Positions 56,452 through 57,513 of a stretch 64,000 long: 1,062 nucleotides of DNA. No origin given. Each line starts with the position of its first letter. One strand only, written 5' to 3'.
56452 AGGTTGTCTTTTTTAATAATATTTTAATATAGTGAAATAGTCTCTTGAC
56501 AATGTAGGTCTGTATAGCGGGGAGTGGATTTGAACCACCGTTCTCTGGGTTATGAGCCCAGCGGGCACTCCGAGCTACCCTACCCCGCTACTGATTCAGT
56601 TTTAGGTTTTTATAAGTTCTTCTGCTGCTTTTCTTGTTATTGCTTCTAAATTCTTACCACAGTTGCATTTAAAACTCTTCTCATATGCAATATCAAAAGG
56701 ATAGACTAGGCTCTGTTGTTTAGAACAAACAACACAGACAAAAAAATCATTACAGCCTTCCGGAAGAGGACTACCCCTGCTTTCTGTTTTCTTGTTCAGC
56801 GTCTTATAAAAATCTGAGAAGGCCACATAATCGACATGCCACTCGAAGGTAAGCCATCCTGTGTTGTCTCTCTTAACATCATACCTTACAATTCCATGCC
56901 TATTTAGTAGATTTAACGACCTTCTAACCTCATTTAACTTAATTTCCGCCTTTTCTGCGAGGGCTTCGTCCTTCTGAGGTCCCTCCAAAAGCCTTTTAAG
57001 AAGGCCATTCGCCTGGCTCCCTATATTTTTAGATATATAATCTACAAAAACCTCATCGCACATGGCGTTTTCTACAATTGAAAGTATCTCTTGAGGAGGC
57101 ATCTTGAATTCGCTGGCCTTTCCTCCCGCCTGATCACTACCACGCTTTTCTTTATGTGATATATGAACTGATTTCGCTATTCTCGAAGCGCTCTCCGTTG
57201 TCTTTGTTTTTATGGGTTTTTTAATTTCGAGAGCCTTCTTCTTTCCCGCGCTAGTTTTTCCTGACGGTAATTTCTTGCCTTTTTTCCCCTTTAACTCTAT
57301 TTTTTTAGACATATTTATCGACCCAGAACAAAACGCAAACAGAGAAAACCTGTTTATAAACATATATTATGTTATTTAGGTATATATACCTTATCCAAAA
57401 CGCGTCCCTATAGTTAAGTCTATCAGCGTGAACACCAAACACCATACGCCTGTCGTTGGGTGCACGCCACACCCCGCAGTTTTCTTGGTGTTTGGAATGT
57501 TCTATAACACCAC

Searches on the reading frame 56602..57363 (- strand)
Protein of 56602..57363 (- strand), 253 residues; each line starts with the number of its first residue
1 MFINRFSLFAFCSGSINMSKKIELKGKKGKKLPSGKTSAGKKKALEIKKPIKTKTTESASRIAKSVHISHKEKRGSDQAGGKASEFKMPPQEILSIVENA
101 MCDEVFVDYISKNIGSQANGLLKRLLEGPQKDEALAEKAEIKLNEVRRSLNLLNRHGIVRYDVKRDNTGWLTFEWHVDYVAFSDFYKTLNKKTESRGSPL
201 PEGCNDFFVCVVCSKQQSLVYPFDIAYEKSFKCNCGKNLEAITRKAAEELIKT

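Call 8: search_protein_families(library=pfam, proteins=[window:56602-57363:-])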
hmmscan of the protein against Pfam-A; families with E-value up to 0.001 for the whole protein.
window:56602-57363:- (253 aa): 1 family
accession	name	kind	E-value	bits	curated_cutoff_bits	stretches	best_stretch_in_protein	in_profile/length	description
PF02002.24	TFIIE_alpha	-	6.8e-08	32.8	22.9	1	110-188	7-87/105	TFIIE alpha subunit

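Call 11: search_protein_families(library=ncbifam, proteins=[window:56602-57363:-], max_evalue=0.01)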
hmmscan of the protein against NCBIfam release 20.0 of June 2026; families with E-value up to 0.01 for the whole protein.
window:56602-57363:- (253 aa): 3 families
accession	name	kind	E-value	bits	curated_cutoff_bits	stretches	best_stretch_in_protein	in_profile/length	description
NF004910.0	PRK06266.1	equivalog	9.5e-17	60.8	180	1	92-245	7-159/185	transcription initiation factor E subunit alpha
TIGR00373.1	TIGR00373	equivalog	2.1e-14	53.3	149.5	1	106-243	4-142/162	transcription factor E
NF037965.1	HetZ_rel_2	subfamily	0.0082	15.3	400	0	103-167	227-290/367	HetZ-related protein 2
